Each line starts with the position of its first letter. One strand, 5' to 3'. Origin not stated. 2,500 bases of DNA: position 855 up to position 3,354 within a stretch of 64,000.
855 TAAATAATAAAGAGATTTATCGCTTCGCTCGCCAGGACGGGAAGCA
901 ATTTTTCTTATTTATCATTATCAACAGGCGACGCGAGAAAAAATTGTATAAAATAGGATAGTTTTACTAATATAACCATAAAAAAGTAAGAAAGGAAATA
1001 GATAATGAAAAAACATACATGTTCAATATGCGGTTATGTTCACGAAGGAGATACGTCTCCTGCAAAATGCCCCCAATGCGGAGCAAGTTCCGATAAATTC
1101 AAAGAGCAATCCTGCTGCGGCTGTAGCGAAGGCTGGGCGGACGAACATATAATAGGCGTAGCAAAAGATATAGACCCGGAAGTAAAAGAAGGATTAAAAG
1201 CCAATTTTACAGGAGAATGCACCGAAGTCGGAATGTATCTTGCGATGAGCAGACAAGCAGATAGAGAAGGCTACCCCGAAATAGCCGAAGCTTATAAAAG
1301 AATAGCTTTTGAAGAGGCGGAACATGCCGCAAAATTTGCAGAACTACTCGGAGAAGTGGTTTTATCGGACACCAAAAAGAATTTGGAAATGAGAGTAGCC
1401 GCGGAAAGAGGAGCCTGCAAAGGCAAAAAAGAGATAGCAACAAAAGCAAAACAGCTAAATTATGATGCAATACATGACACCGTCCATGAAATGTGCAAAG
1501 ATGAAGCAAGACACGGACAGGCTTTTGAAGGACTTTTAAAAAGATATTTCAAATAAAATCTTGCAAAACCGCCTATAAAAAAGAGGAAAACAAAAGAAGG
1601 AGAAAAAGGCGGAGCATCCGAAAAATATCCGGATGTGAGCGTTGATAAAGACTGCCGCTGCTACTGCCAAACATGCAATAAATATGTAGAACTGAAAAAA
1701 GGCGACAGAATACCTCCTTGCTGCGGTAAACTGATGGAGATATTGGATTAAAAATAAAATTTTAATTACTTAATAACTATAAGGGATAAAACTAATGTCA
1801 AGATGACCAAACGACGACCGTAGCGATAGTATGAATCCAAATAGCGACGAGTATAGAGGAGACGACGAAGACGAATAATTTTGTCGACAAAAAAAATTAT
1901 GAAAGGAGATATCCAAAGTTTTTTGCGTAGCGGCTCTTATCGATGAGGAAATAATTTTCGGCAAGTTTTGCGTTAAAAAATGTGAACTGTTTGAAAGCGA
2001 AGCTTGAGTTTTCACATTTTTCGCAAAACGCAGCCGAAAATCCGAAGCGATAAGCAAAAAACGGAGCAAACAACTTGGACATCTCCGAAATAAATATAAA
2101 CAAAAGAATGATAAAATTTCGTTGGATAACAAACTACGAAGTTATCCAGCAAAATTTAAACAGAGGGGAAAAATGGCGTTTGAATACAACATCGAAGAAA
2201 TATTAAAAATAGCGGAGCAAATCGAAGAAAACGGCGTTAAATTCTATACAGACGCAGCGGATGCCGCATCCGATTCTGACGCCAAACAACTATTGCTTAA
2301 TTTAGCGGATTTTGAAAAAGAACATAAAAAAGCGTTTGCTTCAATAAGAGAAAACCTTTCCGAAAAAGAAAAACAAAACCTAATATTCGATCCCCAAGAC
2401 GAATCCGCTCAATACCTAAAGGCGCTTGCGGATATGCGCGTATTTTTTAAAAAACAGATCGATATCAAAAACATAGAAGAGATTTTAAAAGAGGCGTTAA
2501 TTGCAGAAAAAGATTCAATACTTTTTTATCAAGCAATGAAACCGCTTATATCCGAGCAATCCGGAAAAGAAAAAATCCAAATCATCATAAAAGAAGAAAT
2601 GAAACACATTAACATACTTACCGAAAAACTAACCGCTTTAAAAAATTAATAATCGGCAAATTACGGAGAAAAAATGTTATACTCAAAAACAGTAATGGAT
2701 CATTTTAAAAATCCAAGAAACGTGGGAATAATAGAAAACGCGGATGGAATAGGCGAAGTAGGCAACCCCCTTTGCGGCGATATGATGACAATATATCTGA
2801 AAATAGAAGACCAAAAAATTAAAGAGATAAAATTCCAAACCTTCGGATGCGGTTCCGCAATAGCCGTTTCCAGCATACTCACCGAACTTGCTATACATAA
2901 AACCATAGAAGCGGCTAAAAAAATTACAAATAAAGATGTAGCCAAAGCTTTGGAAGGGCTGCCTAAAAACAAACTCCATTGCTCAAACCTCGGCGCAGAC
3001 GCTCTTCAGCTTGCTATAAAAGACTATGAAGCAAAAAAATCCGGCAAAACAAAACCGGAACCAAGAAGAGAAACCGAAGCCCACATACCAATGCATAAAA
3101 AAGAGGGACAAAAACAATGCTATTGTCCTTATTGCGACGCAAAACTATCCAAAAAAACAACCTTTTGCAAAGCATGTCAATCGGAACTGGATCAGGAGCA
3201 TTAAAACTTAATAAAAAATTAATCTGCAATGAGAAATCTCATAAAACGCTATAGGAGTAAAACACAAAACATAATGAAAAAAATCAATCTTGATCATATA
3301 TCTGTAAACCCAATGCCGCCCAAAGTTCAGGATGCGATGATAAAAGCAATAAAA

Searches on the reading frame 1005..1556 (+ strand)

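Call 75: search_protein_families(library=pfam, proteins=[window:1005-1556:+])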
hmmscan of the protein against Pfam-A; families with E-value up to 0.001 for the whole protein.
window:1005-1556:+ (183 aa): 3 families
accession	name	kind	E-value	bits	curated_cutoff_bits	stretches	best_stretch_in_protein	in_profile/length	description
PF02915.23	Rubrerythrin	-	3.2e-16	60.4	22.8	1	63-177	2-136/137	Rubrerythrin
PF21349.2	RUBY_RBDX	-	1.2e-13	50.7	26.5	1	6-33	3-30/30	Rubrerythrin, rubredoxin-like domain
PF00210.30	Ferritin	-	0.00012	22.5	24.5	1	64-116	4-56/142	Ferritin-like domain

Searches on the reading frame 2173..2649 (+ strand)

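Call 18: search_protein_families(library=pfam, proteins=[window:2173-2649:+])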
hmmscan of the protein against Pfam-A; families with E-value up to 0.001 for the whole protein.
window:2173-2649:+ (158 aa): 2 families
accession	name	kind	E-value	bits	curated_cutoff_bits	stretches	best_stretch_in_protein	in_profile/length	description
PF02915.23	Rubrerythrin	-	9.1e-09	36.3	22.8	1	9-67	1-61/137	Rubrerythrin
PF13668.12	Ferritin_2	-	0.00015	22.4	24.7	0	7-57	84-134/138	Ferritin-like domain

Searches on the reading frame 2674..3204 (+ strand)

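Call 77: search_protein_families(library=pfam, proteins=[window:2674-3204:+])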
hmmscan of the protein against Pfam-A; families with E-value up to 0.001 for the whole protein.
window:2674-3204:+ (176 aa): 1 family
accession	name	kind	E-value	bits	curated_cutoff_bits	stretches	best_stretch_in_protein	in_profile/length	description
PF01592.21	NifU_N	-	6.2e-49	165.8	22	1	3-122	2-124/127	NifU-like N terminal domain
